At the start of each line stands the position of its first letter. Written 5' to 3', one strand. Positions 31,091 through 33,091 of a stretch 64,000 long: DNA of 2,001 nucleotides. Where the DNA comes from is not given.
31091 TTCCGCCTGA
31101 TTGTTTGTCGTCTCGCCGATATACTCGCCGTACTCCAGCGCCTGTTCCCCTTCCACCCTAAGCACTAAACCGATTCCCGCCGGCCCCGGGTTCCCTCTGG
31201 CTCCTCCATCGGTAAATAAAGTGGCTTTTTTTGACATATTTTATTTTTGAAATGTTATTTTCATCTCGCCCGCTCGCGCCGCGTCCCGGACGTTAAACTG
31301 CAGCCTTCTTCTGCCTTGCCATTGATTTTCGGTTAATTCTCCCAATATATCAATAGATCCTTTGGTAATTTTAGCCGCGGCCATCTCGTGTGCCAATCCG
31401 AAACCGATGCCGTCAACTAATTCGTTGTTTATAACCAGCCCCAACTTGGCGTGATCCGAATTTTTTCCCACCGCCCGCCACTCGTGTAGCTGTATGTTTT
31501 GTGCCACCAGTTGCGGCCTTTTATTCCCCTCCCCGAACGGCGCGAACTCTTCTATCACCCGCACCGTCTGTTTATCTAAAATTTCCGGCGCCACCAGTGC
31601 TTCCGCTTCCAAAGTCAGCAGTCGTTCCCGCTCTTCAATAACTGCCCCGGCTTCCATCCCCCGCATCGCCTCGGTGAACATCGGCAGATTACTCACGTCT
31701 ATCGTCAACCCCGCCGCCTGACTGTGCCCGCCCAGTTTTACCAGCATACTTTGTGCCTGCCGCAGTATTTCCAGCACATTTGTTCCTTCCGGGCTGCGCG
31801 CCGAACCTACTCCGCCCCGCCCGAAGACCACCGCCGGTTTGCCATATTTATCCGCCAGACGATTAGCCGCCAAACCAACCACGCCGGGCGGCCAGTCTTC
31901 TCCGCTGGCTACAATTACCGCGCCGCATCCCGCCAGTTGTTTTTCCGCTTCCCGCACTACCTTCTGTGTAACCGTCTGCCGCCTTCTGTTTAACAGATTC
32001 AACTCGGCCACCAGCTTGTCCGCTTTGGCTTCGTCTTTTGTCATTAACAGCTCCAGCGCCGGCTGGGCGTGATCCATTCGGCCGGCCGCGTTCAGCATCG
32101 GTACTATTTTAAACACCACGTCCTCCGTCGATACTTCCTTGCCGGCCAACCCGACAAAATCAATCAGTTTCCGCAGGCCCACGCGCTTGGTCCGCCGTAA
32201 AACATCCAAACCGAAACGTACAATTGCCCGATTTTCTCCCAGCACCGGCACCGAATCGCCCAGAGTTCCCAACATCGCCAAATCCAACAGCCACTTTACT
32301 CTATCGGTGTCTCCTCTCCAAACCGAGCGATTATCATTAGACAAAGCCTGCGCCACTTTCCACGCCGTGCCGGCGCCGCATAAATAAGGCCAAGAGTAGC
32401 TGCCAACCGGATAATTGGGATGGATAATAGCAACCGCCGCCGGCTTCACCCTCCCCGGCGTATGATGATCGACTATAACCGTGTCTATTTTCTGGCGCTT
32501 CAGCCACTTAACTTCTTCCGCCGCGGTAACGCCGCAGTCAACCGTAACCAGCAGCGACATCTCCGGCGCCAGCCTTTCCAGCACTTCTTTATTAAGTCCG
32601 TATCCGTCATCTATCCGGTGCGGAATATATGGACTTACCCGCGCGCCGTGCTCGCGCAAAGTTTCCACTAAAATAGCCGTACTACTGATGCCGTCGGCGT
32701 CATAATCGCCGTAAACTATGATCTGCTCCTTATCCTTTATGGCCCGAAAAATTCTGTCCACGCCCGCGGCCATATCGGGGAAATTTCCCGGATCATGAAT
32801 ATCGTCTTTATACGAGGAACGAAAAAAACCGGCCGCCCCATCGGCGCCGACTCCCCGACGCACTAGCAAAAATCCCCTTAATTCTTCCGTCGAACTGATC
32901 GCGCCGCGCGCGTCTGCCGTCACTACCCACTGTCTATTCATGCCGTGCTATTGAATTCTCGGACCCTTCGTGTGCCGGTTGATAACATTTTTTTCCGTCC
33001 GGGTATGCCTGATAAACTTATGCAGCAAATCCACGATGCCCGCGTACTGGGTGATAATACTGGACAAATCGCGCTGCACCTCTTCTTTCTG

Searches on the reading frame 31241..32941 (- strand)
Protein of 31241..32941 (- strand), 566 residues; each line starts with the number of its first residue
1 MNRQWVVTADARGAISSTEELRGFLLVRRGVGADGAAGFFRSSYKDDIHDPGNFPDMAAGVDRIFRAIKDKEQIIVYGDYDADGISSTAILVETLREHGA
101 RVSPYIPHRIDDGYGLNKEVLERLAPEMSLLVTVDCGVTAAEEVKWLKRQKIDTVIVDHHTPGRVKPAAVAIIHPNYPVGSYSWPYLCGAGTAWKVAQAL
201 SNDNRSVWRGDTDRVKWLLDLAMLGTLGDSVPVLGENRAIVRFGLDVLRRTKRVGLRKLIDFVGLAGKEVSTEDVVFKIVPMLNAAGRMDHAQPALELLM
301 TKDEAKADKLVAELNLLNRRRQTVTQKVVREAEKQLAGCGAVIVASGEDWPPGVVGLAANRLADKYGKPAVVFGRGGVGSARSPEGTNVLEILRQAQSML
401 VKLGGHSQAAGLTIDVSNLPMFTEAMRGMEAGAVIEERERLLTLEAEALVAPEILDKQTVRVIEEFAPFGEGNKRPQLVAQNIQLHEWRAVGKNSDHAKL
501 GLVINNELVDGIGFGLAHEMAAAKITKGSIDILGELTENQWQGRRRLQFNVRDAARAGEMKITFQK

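Call 13: find_related_loci(query=window:31241-32941:-, collection=genome_contigs, flank=10000)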
Query window:31241-32941:- (566 aa) in genome_contigs; peptide patterns used: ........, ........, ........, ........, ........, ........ (x = any residue, [..] = any of these).
136 stretches matched a pattern; 1 encode a relative of the query (tblastn E <= 1e-3); 1 distinct loci.
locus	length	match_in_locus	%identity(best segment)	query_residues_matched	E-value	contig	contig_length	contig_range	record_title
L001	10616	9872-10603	43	21-265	6e-60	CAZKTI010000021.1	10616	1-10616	MAG TPA_asm: uncultured Gammaproteobacteria bacterium isolate binchicken_co48_475 genome assembly, contig: NODE_10302_le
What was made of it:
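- Tried and rejected: The genome_contigs scan with RecJ found only one distant relative at 43% identity (call 13).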
